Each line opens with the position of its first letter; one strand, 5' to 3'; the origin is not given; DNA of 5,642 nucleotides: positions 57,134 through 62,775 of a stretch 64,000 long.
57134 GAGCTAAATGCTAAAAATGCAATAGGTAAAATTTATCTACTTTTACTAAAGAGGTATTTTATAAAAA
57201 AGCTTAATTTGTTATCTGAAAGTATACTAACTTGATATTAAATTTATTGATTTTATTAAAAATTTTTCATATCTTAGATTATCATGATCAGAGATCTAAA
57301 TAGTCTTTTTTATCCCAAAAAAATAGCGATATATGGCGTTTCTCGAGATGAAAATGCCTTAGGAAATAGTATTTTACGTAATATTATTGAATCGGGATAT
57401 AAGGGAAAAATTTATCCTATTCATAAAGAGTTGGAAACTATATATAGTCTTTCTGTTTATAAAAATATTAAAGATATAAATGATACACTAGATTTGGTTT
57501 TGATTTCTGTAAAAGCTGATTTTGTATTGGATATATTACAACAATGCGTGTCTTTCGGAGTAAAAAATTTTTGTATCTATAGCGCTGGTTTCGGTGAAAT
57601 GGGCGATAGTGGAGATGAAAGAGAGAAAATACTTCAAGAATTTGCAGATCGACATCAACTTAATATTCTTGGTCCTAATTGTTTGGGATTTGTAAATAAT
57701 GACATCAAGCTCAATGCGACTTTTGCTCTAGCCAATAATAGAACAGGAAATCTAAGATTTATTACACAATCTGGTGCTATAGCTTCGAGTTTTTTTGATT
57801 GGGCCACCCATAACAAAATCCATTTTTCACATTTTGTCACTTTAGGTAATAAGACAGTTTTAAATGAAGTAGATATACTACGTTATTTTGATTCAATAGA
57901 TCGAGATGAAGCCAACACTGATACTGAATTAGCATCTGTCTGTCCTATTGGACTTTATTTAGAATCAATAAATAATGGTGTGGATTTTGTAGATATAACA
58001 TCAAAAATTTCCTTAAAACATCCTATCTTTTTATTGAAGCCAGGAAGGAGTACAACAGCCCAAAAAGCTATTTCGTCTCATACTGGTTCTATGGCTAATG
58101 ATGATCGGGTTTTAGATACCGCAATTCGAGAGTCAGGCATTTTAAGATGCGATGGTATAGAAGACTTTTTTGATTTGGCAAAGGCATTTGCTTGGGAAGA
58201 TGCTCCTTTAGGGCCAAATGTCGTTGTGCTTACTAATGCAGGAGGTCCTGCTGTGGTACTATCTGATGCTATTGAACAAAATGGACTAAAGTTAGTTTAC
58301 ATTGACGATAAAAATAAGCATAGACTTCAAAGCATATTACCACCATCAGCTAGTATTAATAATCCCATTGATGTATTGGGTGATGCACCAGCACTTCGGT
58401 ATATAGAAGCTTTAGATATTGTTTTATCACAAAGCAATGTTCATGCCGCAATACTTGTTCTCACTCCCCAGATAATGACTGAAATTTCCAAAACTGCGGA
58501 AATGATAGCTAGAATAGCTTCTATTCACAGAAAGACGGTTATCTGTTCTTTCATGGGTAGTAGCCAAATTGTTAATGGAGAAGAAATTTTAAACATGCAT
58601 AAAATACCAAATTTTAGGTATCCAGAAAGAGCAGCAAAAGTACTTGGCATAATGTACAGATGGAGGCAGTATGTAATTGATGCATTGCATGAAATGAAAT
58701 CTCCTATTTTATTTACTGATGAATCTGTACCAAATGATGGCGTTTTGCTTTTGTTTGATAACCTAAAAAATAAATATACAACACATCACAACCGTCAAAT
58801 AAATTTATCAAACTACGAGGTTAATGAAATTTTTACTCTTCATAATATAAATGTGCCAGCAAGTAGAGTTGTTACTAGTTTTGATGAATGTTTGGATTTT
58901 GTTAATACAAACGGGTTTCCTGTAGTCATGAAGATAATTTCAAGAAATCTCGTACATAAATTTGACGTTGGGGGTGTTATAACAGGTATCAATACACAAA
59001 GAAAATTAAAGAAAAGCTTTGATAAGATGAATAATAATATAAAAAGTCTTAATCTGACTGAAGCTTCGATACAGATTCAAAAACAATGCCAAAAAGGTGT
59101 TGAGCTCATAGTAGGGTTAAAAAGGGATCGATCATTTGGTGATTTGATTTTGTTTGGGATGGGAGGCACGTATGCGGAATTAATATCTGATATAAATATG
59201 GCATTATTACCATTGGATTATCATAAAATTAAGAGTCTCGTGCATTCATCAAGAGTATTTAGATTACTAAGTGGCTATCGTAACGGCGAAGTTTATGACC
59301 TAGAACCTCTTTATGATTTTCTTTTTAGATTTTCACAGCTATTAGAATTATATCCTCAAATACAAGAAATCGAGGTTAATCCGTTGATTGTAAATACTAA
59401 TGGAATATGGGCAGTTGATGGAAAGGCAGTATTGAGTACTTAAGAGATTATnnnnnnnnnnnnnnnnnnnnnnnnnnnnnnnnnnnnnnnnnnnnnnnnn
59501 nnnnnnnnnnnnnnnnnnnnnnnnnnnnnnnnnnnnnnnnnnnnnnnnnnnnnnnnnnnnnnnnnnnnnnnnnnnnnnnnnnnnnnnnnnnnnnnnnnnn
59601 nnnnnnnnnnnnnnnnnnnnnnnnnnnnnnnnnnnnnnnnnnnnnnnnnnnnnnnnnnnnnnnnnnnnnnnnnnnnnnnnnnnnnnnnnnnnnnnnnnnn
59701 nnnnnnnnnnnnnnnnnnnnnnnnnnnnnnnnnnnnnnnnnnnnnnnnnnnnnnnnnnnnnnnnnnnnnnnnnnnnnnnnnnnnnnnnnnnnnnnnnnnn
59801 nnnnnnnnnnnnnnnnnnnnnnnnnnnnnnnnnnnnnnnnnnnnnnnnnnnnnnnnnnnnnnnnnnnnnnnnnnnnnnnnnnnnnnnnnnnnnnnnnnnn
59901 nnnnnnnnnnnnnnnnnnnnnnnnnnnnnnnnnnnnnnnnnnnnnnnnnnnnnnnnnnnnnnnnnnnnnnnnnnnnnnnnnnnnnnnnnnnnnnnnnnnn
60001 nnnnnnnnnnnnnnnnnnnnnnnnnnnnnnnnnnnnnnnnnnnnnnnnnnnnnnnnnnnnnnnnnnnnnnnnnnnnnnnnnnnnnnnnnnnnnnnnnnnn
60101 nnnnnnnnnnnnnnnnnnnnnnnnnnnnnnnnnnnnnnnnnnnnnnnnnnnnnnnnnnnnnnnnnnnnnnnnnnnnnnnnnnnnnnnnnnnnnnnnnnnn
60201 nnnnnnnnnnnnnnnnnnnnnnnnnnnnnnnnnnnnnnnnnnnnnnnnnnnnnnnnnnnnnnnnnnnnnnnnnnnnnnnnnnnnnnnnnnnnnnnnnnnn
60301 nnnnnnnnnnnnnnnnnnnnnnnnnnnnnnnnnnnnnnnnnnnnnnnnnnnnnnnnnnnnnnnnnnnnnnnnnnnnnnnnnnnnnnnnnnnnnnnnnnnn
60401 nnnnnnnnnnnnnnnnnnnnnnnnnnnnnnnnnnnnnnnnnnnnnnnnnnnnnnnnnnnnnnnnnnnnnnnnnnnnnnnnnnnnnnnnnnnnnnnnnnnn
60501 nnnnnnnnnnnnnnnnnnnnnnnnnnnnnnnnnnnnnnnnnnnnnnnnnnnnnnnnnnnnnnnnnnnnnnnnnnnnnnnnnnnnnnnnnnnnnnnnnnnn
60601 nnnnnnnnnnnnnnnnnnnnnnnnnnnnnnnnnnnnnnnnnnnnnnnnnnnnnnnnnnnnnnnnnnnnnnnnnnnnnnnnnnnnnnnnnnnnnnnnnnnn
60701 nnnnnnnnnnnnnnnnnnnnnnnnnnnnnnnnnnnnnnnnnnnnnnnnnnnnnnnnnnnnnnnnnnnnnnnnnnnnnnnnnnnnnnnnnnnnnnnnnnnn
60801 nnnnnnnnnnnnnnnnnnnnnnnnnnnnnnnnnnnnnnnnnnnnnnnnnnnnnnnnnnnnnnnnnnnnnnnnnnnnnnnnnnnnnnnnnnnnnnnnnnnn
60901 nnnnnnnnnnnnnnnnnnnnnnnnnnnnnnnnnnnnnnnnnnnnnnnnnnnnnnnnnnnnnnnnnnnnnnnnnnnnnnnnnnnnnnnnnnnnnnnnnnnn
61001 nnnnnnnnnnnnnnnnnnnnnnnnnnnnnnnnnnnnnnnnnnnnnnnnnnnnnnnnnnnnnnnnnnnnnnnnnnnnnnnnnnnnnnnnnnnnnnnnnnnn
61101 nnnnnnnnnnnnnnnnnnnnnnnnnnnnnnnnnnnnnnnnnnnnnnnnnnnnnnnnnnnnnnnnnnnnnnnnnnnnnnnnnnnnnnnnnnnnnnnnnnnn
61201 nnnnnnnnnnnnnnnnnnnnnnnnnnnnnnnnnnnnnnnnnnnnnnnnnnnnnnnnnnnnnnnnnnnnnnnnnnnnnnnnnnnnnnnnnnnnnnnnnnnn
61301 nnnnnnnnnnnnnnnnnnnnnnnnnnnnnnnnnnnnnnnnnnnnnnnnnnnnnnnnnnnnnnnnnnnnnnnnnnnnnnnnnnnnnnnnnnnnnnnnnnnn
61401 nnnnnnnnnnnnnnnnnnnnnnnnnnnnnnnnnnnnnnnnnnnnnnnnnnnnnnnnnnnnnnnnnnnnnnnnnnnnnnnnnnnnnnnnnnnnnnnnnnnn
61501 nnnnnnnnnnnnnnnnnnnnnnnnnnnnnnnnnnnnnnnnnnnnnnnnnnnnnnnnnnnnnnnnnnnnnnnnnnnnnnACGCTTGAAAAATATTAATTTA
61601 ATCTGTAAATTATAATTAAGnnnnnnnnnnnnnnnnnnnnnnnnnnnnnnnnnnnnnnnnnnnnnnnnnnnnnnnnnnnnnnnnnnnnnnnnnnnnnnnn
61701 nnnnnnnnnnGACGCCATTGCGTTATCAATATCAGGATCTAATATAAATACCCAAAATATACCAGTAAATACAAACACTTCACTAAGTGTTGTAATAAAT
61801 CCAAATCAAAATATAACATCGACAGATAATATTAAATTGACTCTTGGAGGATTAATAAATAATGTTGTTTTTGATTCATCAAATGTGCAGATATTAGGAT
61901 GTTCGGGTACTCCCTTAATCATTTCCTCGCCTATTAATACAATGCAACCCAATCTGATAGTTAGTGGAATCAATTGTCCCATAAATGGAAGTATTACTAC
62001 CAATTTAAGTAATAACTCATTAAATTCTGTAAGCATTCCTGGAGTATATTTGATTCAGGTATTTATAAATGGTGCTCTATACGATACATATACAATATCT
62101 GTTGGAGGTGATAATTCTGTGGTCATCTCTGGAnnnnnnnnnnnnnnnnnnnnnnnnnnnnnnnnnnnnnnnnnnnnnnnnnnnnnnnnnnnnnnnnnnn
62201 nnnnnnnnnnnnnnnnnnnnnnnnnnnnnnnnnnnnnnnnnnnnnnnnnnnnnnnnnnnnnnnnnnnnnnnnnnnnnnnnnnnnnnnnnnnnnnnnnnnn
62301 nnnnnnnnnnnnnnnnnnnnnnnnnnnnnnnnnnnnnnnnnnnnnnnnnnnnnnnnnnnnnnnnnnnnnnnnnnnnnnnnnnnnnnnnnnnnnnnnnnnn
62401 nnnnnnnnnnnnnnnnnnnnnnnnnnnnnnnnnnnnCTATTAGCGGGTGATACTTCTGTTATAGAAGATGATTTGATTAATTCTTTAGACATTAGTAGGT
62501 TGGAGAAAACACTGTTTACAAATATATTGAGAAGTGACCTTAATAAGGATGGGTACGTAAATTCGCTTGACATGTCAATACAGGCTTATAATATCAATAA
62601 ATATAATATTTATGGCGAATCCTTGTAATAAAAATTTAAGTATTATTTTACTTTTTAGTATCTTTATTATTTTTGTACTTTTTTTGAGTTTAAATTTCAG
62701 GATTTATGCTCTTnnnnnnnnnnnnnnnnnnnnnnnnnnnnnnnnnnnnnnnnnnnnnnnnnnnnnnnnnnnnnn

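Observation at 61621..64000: Adjacent dockerin-like and cohesin-like proteins: a minimal cohesin-dockerin surface-display pair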

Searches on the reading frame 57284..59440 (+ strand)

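Call 4: search_protein_families(library=pfam, proteins=[window:57284-59440:+], max_evalue=1)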
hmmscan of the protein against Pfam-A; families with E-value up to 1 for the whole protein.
window:57284-59440:+ (719 aa): 7 families
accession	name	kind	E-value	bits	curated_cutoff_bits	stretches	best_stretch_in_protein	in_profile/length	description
PF13549.11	ATP-grasp_5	-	8e-57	192.6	27.6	1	504-714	6-218/221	ATP-grasp domain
PF13607.11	Succ_CoA_lig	-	5e-37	127.2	27.4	1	155-302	2-138/138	Succinyl-CoA ligase like flavodoxin domain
PF19045.5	Ligase_CoA_2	-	8.5e-19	68.6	23.7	1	313-461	1-155/162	Ligase-CoA domain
PF13380.12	CoA_binding_2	-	6e-17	62.6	22.8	1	12-138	1-115/116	CoA binding domain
PF02629.25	CoA_binding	-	4.4e-07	31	22.3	1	10-102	2-97/97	CoA binding domain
PF24306.1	THSD1_N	-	0.074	13.2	27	1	484-550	14-79/100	THSD1 N-terminal domain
PF20376.4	DUF6671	-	0.085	13.1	23.8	1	527-589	61-120/217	Domain of unknown function (DUF6671)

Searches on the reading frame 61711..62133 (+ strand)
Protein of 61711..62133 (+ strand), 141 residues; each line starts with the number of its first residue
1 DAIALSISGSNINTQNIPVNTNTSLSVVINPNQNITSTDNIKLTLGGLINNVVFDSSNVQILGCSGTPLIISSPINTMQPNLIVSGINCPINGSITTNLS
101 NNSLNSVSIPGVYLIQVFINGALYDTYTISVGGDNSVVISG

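Call 91: search_solved_structures(query=A9, max_evalue=10)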
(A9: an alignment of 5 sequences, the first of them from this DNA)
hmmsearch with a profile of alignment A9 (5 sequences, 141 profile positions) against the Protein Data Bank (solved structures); distinct sequences matched with E-value up to 10: 2.
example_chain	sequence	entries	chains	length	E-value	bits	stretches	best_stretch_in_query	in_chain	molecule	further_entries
6obo_C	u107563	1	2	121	0.084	16.2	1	92-140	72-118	VHH antibody V6A6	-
6obg_C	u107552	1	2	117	0.25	14.6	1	92-140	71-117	VHH antibody V8E6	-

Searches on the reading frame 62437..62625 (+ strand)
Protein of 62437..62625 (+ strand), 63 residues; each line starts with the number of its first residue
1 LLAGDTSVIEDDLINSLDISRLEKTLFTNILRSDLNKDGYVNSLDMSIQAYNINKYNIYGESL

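Call 56: search_solved_structures(query=A7, max_evalue=1, show_alignments=4)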
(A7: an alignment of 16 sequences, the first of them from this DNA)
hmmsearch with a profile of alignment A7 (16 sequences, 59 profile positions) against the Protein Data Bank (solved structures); distinct sequences matched with E-value up to 1: 24.
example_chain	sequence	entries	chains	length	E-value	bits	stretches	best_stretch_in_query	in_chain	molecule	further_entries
1daq_A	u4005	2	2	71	7.3e-06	29.1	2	30-49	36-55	ENDOGLUCANASE SS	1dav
2mte_A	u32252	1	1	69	1.1e-05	28.6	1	29-49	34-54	Cellulose 1,4-beta-cellobiosidase (reducing end) CelS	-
2y3n_B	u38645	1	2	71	3.5e-05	26.9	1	31-49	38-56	CELLULOSOMAL FAMILY-48 PROCESSIVE GLYCOSIDE HYDROLASE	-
4fl4_A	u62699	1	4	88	5.5e-05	26.3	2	30-50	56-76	Glycoside hydrolase family 9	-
2yik_A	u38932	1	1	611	6.4e-05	26.1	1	23-49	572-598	ENDOGLUCANASE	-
5k39_B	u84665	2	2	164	0.00053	23.1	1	1-50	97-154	Dockerin module from a protein of unknown function | Ig domain protein group 2 domain protein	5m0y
6kg9_A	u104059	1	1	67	0.0037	20.4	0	28-48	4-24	And cellulose-binding endoglucanase family 9 CelL ortholog dockerin domain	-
4cj0_A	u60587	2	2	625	0.0071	19.5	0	30-49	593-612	ENDOGLUCANASE D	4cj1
1clc_A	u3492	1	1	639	0.0076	19.4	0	30-49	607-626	ENDOGLUCANASE CELD; EC: 3.2.1.4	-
5nrk_B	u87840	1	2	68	0.01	19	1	32-49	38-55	DocCel5: Type I dockerin repeat domain from A. cellulolyticus family 5 endoglucanase WP_01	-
6kge_D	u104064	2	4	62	0.015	18.5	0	29-47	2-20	And cellulose-binding endoglucanase family 9 CelL ortholog dockerin domain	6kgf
6kgc_B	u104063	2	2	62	0.015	18.4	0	29-48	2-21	And cellulose-binding endoglucanase family 9 CelL ortholog dockerin domain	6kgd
5g5d_B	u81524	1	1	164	0.02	18.1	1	8-48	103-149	CELLULOSOMAL-SCAFFOLDING PROTEIN A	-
2b59_B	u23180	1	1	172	0.024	17.8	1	8-48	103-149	Cellulosomal scaffolding protein A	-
1ohz_B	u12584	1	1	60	0.054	16.7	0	11-46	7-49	ENDO-1,4-BETA-XYLANASE Y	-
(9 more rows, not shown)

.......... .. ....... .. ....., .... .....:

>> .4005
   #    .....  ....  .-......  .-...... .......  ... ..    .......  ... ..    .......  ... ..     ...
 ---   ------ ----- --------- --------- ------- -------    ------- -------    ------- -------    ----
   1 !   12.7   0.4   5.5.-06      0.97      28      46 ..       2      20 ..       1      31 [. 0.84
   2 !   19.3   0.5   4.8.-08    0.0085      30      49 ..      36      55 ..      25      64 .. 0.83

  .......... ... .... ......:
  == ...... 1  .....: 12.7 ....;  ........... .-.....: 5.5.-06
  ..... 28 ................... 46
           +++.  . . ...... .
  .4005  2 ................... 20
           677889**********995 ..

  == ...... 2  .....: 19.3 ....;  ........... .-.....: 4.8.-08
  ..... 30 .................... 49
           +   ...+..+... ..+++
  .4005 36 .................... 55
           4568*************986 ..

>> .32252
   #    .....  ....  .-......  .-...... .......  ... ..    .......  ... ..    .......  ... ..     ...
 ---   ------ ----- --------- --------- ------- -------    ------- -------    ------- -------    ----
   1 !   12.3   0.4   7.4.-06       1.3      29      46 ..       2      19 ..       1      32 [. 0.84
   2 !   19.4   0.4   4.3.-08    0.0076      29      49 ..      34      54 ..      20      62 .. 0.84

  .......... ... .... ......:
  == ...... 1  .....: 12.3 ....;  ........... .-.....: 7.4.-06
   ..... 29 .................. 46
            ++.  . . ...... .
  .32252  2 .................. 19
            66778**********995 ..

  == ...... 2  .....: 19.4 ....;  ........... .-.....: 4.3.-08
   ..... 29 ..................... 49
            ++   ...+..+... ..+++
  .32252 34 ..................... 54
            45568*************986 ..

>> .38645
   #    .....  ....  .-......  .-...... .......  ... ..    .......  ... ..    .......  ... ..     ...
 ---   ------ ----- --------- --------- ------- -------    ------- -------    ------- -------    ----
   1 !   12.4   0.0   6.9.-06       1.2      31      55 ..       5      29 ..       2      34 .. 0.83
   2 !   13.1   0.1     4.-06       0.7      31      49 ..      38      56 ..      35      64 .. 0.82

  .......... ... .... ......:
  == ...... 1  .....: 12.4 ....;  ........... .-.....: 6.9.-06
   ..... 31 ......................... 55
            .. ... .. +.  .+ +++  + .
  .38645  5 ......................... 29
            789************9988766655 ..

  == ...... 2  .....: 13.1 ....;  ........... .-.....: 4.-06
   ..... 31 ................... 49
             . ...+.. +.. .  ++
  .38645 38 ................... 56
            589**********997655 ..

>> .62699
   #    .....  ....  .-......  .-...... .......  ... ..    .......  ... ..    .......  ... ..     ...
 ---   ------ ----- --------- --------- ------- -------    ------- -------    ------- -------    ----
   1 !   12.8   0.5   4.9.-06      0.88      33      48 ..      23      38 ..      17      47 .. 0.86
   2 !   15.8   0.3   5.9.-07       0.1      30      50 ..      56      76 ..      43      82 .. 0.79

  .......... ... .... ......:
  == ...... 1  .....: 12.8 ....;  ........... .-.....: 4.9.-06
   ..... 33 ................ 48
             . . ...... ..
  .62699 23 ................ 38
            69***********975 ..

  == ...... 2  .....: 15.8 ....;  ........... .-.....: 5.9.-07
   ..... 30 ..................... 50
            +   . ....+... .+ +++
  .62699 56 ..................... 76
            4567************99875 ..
